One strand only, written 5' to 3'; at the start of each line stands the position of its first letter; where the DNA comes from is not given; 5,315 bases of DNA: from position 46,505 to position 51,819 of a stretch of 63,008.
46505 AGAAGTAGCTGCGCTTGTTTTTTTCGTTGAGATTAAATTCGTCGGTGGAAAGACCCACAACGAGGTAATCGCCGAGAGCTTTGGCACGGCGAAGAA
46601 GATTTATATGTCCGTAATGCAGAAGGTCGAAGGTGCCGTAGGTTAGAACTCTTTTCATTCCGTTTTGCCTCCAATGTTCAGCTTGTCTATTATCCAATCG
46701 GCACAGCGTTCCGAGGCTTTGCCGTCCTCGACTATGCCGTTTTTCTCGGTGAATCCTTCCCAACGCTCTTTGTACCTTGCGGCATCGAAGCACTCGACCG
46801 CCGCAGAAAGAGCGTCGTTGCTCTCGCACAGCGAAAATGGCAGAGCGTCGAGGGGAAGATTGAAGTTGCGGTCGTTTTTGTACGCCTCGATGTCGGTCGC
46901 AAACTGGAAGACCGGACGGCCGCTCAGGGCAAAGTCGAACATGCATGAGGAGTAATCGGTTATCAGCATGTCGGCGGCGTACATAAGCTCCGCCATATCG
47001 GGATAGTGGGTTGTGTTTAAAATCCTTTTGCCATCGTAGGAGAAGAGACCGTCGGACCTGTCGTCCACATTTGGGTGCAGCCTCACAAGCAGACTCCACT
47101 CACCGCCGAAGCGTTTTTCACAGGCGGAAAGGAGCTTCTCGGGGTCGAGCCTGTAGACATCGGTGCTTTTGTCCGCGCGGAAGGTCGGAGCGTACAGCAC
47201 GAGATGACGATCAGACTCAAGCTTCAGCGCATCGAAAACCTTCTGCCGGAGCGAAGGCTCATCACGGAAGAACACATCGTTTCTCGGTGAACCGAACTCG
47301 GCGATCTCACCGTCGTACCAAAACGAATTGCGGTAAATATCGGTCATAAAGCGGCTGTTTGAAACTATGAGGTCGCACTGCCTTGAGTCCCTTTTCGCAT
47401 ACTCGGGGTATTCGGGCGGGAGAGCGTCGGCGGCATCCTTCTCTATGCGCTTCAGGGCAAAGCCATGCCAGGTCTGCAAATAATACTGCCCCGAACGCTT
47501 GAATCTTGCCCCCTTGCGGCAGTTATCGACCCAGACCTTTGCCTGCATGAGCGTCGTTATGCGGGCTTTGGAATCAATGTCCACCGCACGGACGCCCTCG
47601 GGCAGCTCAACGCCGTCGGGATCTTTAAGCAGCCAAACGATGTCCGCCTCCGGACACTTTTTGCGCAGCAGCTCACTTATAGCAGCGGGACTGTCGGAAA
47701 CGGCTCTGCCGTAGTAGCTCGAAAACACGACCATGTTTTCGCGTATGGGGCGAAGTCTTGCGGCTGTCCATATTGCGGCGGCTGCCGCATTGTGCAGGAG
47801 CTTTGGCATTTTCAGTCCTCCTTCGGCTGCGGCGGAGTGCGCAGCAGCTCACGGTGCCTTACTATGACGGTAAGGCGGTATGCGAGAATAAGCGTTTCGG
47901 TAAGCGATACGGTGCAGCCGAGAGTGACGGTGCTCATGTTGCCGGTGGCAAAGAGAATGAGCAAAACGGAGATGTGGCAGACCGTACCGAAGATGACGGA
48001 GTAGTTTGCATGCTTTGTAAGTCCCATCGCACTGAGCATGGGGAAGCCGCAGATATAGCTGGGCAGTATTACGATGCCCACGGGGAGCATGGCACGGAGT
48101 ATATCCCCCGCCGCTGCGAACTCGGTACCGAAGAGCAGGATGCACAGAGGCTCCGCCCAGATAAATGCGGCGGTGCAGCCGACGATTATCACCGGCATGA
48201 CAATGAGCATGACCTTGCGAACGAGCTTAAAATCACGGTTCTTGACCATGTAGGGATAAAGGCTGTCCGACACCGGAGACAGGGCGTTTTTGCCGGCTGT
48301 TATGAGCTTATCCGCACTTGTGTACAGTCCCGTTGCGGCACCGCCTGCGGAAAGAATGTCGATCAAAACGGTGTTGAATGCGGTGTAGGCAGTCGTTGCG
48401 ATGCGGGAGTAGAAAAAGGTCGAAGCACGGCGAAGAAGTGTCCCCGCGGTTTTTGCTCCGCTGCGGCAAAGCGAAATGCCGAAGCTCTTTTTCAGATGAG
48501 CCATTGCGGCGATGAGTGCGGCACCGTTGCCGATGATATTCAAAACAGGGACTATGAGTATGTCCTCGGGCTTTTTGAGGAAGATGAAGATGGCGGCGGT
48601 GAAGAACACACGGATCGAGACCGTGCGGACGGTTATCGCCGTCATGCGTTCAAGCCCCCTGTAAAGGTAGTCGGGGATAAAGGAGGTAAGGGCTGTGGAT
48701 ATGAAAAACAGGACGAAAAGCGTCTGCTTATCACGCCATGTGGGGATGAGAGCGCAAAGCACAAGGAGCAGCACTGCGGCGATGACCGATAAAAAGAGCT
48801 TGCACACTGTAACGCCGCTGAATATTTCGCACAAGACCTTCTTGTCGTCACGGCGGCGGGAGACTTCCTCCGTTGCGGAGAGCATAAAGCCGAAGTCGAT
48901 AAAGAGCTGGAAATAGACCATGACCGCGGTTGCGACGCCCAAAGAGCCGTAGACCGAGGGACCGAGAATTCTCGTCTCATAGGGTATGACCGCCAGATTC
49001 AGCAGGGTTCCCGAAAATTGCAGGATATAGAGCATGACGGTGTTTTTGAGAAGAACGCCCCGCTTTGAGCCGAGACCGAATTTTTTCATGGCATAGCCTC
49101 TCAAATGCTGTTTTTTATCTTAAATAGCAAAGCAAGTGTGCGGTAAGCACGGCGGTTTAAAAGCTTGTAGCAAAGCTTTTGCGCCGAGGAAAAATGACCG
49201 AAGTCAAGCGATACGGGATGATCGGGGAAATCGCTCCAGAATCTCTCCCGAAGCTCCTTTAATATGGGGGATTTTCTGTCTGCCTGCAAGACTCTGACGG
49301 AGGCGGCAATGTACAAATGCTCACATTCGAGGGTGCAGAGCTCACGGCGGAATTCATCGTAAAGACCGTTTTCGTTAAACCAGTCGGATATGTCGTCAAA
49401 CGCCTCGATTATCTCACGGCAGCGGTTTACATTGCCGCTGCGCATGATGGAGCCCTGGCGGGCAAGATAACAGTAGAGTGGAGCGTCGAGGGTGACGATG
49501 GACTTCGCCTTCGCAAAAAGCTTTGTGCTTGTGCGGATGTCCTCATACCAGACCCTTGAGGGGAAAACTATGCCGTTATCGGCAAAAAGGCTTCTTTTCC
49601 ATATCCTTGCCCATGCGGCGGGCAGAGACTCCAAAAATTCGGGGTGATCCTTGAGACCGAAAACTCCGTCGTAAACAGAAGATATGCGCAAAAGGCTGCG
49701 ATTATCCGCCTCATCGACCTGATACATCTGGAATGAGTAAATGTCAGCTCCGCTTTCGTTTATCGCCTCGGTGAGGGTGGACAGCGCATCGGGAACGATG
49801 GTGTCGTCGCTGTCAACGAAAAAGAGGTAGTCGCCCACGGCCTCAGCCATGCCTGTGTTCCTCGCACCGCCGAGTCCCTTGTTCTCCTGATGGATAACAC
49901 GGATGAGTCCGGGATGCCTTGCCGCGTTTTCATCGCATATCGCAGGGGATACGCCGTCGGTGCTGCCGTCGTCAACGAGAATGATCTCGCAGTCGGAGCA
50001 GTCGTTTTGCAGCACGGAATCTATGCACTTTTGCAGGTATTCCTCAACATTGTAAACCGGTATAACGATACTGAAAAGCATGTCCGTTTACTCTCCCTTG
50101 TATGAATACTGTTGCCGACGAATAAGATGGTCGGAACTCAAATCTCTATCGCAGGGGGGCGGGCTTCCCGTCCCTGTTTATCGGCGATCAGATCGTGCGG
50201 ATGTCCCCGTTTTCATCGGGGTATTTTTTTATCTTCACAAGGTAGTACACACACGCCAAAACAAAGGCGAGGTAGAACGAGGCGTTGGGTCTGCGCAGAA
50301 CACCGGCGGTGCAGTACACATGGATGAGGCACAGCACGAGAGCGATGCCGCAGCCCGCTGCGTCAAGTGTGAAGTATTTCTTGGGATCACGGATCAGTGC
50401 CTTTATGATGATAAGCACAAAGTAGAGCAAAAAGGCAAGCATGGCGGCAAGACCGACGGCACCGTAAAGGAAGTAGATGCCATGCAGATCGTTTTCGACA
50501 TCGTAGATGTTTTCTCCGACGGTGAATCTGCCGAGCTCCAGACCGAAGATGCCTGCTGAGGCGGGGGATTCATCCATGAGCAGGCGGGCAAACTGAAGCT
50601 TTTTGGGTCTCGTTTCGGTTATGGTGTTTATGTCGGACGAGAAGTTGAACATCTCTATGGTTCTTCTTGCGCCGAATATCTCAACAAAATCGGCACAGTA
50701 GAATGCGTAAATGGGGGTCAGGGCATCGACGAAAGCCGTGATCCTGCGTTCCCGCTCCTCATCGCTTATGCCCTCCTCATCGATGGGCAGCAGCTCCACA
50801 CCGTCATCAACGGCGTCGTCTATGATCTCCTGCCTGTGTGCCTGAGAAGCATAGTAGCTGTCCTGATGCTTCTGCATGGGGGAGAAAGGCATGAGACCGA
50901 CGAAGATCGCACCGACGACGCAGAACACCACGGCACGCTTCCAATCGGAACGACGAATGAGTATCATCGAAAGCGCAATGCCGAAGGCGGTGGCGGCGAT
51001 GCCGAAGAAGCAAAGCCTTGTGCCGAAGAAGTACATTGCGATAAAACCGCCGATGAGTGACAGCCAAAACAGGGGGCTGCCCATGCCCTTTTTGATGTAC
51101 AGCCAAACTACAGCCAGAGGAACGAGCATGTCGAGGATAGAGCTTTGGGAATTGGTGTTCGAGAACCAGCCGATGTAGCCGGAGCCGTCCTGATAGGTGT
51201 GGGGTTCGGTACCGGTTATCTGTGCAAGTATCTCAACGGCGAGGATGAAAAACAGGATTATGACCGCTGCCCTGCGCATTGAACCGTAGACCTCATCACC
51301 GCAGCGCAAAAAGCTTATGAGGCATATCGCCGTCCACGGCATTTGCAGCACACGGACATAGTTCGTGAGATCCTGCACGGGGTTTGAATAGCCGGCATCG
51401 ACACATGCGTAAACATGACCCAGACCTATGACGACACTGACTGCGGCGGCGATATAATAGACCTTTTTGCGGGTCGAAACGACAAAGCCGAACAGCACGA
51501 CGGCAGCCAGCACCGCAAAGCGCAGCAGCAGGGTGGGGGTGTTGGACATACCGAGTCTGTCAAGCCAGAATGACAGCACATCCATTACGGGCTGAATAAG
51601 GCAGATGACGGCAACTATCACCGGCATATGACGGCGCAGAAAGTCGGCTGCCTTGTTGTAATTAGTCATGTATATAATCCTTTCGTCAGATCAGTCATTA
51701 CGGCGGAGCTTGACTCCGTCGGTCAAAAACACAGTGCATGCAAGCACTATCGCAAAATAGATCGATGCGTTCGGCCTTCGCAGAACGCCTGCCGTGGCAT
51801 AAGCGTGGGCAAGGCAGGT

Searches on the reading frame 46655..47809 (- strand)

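Call 41: search_protein_families(library=pfam, proteins=[window:46655-47809:-], max_evalue=0.00001)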
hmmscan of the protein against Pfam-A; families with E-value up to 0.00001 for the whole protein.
window:46655-47809:- (384 aa): 1 family
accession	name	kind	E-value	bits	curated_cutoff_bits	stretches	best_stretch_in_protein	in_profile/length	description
PF04464.20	Glyphos_transf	-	1.6e-75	254.8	22.1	1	16-373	5-365/367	CDP-Glycerol:Poly(glycerophosphate) glycerophosphotransferase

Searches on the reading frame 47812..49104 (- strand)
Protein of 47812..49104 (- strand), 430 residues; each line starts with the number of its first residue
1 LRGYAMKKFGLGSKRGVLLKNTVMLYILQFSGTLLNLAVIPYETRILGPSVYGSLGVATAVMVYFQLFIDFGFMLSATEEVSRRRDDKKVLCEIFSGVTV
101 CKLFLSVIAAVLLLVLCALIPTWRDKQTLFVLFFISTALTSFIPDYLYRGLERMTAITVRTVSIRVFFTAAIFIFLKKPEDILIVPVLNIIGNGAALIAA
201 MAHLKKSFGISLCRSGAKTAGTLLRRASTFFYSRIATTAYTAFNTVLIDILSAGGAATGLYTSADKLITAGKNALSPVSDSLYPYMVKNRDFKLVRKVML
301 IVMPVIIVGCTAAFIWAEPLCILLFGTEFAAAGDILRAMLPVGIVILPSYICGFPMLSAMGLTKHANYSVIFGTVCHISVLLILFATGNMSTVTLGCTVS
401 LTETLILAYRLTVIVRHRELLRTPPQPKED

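Call 42: search_protein_families(library=pfam, proteins=[window:47812-49104:-], max_evalue=0.00001)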
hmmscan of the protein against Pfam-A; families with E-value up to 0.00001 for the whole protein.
window:47812-49104:- (430 aa): 1 family
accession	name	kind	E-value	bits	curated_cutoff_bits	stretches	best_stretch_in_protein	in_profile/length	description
PF01943.22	Polysacc_synt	-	4.8e-35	121.8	28.2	1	18-288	1-272/274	Polysaccharide biosynthesis protein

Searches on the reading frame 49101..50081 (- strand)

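Call 42: search_protein_families(library=pfam, proteins=[window:49101-50081:-], max_evalue=0.00001)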
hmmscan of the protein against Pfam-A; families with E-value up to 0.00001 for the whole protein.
window:49101-50081:- (326 aa): 3 families
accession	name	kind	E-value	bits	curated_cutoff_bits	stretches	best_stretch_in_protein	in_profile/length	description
PF00535.33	Glycos_transf_2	-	2.2e-36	125.8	23.3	1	4-132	1-128/168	Glycosyl transferase family 2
PF13641.12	Glyco_tranf_2_3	-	1.6e-12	48.4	27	1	3-114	3-118/230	Glycosyltransferase like family 2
PF10111.15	Glyco_tranf_2_2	-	3.5e-11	43.6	27.3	1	4-105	1-104/276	Glycosyltransferase like family 2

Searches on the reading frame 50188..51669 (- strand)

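Call 42: search_protein_families(library=pfam, proteins=[window:50188-51669:-], max_evalue=0.00001)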
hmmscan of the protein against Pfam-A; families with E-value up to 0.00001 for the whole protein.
window:50188-51669:- (493 aa): 1 family
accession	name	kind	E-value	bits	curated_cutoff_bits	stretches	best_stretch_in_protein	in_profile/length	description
PF13425.11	O-antigen_lig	-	8.4e-57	193.4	31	1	18-476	7-457/462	O-antigen ligase like membrane protein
